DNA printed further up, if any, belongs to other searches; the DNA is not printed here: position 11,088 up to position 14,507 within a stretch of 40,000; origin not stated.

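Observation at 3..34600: Orphan FAAL-PKS-NRPS lipopeptide cluster that uses one luciferase-like monooxygenase (LLM) domain family three times, each inside a different host context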

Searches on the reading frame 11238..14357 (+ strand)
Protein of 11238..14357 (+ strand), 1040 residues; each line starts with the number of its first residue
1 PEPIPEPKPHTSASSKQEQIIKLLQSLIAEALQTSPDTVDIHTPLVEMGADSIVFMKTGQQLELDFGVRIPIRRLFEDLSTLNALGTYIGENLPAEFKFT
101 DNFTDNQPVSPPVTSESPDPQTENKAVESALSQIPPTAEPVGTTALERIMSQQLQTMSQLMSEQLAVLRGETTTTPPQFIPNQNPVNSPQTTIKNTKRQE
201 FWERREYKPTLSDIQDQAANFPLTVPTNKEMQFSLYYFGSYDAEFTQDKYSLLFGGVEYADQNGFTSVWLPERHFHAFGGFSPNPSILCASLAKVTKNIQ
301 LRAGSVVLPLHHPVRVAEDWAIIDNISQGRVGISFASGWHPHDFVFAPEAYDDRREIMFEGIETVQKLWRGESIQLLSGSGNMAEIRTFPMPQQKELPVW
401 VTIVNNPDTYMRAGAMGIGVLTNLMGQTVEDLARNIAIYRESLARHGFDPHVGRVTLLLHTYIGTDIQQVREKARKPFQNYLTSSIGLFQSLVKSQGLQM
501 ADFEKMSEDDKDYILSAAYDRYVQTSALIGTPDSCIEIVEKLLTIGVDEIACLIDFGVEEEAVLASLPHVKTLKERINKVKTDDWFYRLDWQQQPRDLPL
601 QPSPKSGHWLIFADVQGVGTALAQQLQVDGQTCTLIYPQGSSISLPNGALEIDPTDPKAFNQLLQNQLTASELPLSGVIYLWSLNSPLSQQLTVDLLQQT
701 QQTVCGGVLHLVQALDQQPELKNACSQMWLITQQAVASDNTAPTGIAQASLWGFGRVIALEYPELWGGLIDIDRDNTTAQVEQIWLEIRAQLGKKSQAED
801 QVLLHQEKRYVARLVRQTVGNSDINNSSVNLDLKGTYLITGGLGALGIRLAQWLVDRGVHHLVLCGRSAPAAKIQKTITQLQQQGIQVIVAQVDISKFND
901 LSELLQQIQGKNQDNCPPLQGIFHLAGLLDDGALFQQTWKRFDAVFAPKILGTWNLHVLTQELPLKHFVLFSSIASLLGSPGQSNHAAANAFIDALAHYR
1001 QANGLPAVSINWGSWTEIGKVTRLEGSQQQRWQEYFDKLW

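Call 39: find_homologous_proteins(query=window:11238-14357:+, max_evalue=1e-40)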
Query window:11238-14357:+ (1040 aa): 4233 proteins with E <= 1e-40 among 8000 candidates; the best 120 are listed.
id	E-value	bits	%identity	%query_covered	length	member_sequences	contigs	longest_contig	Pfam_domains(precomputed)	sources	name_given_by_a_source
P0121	2.1e-227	776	53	35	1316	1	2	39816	PF08659.17,PF00296.27,PF21394.4,PF21089.4,PF00550.32,PF13561.13,PF14765.13,PF00106.32,PF23297.2,PF22953.4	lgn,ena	-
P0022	1.1e-226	773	50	33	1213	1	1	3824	PF08659.17,PF00296.27,PF21394.4,PF00550.32,PF13561.13,PF14765.13,PF00106.32,PF23297.2,PF22953.4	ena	-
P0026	3.7e-217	742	50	34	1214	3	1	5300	PF08659.17,PF00296.27,PF21394.4,PF00550.32,PF13561.13,PF14765.13,PF00106.32,PF23297.2,PF22953.4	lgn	-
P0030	6.8e-217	741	50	33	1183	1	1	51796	PF08659.17,PF00296.27,PF21394.4,PF00550.32,PF13561.13,PF14765.13,PF00106.32,PF23297.2,PF22953.4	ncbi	ncbi:MAG: type I polyketide synthase [Phormidesmis sp.]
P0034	1.3e-216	740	48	33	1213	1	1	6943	PF08659.17,PF00296.27,PF21394.4,PF16363.12,PF00550.32,PF13561.13,PF14765.13,PF00106.32,PF23297.2,PF22953.4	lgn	-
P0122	8.5e-216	737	52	34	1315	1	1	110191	PF08659.17,PF00296.27,PF21394.4,PF21089.4,PF00550.32,PF13561.13,PF14765.13,PF00106.32,PF23297.2,PF22953.4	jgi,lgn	jgi:natural product biosynthesis luciferase-like monooxygenase protein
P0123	4.7e-215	735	53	34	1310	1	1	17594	PF08659.17,PF00296.27,PF21394.4,PF21089.4,PF00550.32,PF13561.13,PF14765.13,PF00106.32,PF23297.2,PF22953.4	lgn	-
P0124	3.8e-214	732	53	35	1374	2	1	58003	PF08659.17,PF00296.27,PF21394.4,PF21089.4,PF00550.32,PF13561.13,PF14765.13,PF00106.32,PF23297.2,PF22953.4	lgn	-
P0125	6.5e-214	731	53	33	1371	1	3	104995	PF08659.17,PF00296.27,PF21394.4,PF21089.4,PF00550.32,PF13561.13,PF14765.13,PF00106.32,PF23297.2,PF22953.4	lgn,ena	-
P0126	2.3e-213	729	52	33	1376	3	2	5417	PF08659.17,PF00296.27,PF21394.4,PF21089.4,PF00550.32,PF13561.13,PF14765.13,PF00106.32,PF23297.2,PF22953.4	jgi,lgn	-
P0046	1.7e-209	716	48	35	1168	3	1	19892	PF08659.17,PF00296.27,PF16363.12,PF00550.32,PF13561.13,PF14765.13,PF00106.32,PF23297.2,PF22953.4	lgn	-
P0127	2.8e-207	709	40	78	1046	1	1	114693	PF08659.17,PF00296.27,PF00550.32,PF13561.13,PF00106.32,PF23297.2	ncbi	-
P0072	3.4e-205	702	50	33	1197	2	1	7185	PF08659.17,PF00296.27,PF00550.32,PF13561.13,PF14765.13,PF00106.32,PF22953.4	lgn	-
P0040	1.1e-203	697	49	34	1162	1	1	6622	PF08659.17,PF00296.27,PF21394.4,PF16363.12,PF00550.32,PF13561.13,PF14765.13,PF00106.32,PF23297.2,PF22953.4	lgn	-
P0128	3.6e-203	696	52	33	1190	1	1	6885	PF08659.17,PF00296.27,PF00550.32,PF14765.13,PF00106.32,PF23297.2,PF22953.4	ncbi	-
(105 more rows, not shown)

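Call 87: find_encoding_contigs(protein=P0121, flank=8000, max_places=2)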
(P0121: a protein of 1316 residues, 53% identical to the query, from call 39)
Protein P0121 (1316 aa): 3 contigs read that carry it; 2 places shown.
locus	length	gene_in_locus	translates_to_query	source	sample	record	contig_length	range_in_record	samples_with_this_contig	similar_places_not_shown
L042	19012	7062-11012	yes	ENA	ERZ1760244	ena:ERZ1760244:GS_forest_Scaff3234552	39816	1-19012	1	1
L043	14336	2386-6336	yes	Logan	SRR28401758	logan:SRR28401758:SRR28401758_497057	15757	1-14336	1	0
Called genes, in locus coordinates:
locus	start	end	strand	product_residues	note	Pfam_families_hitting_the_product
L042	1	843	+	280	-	?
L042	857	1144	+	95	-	-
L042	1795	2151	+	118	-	PF21983:NikA-like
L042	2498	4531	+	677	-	PF03432:Relaxase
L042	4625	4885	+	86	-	-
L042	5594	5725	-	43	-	PF01370:Epimerase (weak)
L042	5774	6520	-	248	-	PF00106:adh_short, PF08659:KR, PF01370:Epimerase (weak), PF13561:adh_short_C2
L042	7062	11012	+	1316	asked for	PF21089:PKS_DH_N, PF00296:Bac_luciferase, PF14765:PS-DH, PF22953:SpnB_Rossmann, PF00106:adh_short, PF08659:KR, PF23297:ACP_SdgA_C, PF00550:PP-binding, +2 more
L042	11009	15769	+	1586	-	PF00668:Condensation, PF00501:AMP-binding, PF13193:AMP-binding_C (weak), PF00550:PP-binding, PF00668:Condensation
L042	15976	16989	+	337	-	PF00534:Glycos_transf_1, PF13692:Glyco_trans_1_4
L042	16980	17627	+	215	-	PF05721:PhyH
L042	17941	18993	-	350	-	-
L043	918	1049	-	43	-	PF01370:Epimerase (weak)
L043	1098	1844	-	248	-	PF00106:adh_short, PF08659:KR, PF01370:Epimerase (weak), PF13561:adh_short_C2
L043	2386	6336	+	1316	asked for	PF21089:PKS_DH_N, PF00296:Bac_luciferase, PF14765:PS-DH, PF22953:SpnB_Rossmann, PF00106:adh_short, PF08659:KR, PF23297:ACP_SdgA_C, PF00550:PP-binding, +2 more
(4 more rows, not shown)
